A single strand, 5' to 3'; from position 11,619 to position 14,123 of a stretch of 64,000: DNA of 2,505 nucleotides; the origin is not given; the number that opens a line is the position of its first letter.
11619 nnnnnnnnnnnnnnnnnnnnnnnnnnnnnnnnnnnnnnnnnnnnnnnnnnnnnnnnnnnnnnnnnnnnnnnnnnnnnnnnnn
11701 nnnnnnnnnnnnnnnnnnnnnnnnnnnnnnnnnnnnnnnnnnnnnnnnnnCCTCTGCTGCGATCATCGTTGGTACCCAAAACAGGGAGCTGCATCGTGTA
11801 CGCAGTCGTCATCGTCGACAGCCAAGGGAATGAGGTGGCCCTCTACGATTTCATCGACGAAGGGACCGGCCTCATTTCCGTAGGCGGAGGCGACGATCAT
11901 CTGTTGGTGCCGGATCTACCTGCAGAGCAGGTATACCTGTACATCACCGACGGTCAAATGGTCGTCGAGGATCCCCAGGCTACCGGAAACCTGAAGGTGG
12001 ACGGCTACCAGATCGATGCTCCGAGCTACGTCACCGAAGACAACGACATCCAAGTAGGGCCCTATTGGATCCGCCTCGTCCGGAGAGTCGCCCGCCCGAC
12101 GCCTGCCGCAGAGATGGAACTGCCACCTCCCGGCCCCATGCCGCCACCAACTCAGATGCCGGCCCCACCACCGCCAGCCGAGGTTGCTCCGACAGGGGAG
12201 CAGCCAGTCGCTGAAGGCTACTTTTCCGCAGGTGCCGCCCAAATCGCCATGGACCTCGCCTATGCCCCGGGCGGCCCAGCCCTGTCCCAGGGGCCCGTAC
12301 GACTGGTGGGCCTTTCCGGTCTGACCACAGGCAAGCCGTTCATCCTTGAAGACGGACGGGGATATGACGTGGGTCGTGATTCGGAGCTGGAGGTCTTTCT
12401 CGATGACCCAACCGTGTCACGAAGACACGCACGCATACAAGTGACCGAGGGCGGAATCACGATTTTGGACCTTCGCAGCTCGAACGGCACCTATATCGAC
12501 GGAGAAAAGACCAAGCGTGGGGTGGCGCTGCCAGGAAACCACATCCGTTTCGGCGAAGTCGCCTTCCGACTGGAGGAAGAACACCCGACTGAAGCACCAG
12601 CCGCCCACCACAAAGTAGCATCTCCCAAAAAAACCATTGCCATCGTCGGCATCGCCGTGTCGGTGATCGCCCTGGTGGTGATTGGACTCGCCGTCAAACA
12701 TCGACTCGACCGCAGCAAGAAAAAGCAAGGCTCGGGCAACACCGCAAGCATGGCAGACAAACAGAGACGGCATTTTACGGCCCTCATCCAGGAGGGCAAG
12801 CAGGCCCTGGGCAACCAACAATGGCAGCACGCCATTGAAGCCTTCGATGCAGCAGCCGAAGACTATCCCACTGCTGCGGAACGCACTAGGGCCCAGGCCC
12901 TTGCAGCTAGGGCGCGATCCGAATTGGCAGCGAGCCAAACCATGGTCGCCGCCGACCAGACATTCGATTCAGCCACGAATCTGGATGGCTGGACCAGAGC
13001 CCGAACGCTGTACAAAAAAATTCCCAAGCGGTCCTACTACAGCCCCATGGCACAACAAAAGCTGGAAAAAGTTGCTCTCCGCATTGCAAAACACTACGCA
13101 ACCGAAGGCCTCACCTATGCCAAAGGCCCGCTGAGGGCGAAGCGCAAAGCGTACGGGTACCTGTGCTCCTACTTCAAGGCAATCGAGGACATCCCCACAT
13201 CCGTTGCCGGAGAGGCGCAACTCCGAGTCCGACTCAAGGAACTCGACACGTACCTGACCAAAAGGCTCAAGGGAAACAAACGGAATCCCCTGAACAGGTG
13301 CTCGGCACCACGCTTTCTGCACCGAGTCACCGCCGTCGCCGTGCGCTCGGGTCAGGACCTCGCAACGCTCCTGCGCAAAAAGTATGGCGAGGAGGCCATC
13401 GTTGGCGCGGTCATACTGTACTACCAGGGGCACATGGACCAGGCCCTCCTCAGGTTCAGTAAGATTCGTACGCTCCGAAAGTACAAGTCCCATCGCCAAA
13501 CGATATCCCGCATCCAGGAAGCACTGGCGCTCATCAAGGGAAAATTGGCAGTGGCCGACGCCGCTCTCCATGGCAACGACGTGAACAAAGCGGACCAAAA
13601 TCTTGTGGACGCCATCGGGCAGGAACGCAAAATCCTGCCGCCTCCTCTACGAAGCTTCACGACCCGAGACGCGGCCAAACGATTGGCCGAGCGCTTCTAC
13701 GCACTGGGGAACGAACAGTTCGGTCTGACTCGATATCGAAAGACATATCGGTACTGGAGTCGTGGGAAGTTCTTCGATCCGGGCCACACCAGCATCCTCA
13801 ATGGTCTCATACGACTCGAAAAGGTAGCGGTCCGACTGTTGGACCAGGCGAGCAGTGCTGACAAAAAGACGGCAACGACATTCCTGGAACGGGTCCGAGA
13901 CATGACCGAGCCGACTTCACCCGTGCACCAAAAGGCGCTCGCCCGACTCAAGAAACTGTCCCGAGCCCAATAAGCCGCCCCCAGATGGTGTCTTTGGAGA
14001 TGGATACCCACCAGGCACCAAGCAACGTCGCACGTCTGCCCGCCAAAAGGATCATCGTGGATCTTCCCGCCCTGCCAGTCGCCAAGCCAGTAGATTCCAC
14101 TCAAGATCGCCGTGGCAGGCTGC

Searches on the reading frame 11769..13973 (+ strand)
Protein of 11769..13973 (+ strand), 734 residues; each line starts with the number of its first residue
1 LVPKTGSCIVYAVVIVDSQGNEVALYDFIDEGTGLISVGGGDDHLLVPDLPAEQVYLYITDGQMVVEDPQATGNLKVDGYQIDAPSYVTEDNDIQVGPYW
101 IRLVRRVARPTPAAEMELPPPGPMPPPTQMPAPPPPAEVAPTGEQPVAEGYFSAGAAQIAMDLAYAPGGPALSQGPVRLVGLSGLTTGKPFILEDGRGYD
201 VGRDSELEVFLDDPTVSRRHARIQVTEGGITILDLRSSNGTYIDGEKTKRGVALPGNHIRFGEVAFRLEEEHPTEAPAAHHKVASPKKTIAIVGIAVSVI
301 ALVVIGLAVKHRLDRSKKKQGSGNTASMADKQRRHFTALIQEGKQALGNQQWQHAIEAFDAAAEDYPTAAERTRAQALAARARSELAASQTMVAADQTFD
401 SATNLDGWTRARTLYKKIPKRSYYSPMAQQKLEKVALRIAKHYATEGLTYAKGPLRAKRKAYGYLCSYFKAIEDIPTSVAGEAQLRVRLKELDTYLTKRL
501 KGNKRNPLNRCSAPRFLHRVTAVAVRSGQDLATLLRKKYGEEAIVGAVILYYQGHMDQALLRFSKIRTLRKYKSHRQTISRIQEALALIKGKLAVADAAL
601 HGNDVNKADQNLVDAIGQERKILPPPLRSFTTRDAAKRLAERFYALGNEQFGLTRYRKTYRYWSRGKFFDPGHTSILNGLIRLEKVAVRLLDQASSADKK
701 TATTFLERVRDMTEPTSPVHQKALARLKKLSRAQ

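Call 11: search_protein_families(library=pfam, proteins=[window:11769-13973:+], max_evalue=0.001)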
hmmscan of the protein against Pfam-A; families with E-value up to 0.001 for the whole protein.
window:11769-13973:+ (734 aa): 2 families
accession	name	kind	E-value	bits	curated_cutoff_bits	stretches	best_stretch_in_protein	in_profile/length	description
PF16697.10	Yop-YscD_cpl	-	2.2e-16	60.4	33.2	1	182-271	3-93/94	Inner membrane component of T3SS, cytoplasmic domain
PF00498.31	FHA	-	5.5e-15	56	20.7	1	199-262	1-67/67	FHA domain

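Call 60: search_protein_families(library=pfam, proteins=[window:11769-13973:+], max_evalue=10)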
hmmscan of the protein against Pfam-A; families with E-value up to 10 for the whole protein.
window:11769-13973:+ (734 aa): 8 families
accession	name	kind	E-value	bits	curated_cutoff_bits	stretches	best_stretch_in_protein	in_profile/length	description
PF16697.10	Yop-YscD_cpl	-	2.2e-16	60.4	33.2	1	182-271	3-93/94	Inner membrane component of T3SS, cytoplasmic domain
PF00498.31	FHA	-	5.5e-15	56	20.7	1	199-262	1-67/67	FHA domain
PF18221.6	MU2_FHA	-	0.0065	16.9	29.2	1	189-234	7-53/94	Mutator 2 Fork head associated domain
PF13525.12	YfiO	-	0.096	12.9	25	1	338-382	7-51/203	Outer membrane lipoprotein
PF07719.23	TPR_2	-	0.14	12.8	27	1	338-368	3-33/34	Tetratricopeptide repeat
PF13432.12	TPR_16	-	0.53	11.2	32.7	1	342-388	3-49/65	Tetratricopeptide repeat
PF07219.19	HemY_N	-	2.4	8.8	31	1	292-383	16-103/107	HemY protein N-terminus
PF13428.12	TPR_14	-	6.7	8.2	23.5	0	341-375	6-40/44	Tetratricopeptide repeat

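Call 72: search_protein_families(library=padloc, proteins=[window:11769-13973:+], max_evalue=0.001)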
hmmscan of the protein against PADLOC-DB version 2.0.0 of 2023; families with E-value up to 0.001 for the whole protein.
window:11769-13973:+ (734 aa): 0 families
